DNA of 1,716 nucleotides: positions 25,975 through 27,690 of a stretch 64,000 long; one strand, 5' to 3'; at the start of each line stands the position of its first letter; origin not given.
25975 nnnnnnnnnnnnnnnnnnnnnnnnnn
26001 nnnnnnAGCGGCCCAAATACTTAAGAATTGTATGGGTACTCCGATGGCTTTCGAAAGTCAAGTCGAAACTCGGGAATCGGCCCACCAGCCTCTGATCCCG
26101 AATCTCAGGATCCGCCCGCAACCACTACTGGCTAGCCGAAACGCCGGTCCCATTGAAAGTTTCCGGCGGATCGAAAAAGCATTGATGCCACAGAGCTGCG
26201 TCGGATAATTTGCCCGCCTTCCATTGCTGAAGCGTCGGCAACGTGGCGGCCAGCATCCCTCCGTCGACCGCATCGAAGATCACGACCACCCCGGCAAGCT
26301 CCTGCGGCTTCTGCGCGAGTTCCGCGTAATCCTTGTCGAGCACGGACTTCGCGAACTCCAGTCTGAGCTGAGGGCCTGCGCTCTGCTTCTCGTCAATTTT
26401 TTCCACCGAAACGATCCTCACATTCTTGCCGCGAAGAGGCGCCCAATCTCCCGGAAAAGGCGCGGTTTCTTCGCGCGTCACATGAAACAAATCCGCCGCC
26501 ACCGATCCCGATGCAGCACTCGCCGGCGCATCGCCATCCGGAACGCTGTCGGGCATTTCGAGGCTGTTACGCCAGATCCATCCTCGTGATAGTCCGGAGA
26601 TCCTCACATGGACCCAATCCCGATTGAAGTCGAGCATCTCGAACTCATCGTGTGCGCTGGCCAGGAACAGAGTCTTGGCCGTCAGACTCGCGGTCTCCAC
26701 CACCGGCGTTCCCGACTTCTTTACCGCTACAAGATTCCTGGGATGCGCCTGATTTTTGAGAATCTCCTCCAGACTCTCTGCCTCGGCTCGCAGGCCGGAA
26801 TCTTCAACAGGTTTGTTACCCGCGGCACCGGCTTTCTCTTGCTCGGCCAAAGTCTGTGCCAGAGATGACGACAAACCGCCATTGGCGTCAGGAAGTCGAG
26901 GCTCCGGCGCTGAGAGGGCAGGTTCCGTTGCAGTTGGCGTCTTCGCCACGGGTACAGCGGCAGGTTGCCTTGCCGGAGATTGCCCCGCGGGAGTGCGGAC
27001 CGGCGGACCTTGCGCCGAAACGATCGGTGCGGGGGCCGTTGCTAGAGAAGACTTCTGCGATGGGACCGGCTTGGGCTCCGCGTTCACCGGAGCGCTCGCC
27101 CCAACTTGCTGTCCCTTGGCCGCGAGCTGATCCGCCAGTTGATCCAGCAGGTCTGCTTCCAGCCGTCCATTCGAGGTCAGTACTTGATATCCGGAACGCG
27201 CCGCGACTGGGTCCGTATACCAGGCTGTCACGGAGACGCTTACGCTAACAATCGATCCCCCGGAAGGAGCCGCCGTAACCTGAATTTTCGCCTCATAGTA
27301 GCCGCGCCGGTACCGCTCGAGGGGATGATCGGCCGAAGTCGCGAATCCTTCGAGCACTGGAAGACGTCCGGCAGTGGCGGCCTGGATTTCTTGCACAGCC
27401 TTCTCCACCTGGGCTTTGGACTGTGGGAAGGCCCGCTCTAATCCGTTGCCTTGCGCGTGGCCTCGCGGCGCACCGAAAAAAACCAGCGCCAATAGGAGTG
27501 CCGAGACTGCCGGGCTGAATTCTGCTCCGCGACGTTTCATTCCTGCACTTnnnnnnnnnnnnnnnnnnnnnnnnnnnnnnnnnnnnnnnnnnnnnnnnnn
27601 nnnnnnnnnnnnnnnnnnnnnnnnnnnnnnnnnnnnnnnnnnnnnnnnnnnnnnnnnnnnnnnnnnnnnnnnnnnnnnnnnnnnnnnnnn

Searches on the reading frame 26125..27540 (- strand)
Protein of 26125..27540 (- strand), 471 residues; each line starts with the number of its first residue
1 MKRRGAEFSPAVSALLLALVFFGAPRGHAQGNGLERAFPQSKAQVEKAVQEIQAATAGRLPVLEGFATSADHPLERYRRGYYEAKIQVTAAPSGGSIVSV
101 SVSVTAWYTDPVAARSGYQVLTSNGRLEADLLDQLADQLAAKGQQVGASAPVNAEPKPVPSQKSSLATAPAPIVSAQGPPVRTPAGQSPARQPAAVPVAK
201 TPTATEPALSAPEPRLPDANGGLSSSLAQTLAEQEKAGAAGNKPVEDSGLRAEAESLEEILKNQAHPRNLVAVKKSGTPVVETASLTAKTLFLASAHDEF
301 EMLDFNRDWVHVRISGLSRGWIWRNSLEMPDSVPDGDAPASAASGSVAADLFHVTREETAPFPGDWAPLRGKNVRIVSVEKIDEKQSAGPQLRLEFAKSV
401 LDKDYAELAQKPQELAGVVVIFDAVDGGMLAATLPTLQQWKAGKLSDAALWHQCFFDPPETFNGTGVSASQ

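Call 3: search_protein_families(library=pfam, proteins=[window:26125-27540:-], max_evalue=0.01)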
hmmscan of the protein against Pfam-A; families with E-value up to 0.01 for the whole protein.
window:26125-27540:- (471 aa): 0 families

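Call 4: search_protein_families(library=ncbifam, proteins=[window:26125-27540:-], max_evalue=0.01)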
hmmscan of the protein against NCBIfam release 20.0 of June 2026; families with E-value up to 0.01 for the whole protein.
window:26125-27540:- (471 aa): 1 family
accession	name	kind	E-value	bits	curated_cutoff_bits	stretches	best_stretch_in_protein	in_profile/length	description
NF002560.0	PRK02135.1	equivalog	0.0056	16.2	183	1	227-301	87-159/200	tRNA (pseudouridine(54)-N(1))-methyltransferase TrmY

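Call 88: search_protein_families(library=pfam, proteins=[window:26125-27540:-], max_evalue=1)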
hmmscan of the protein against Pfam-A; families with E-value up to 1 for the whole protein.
window:26125-27540:- (471 aa): 1 family
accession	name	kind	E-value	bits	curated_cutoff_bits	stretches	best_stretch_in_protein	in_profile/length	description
PF08239.17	SH3_3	-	0.16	12.6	27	1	284-326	9-52/54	Bacterial SH3 domain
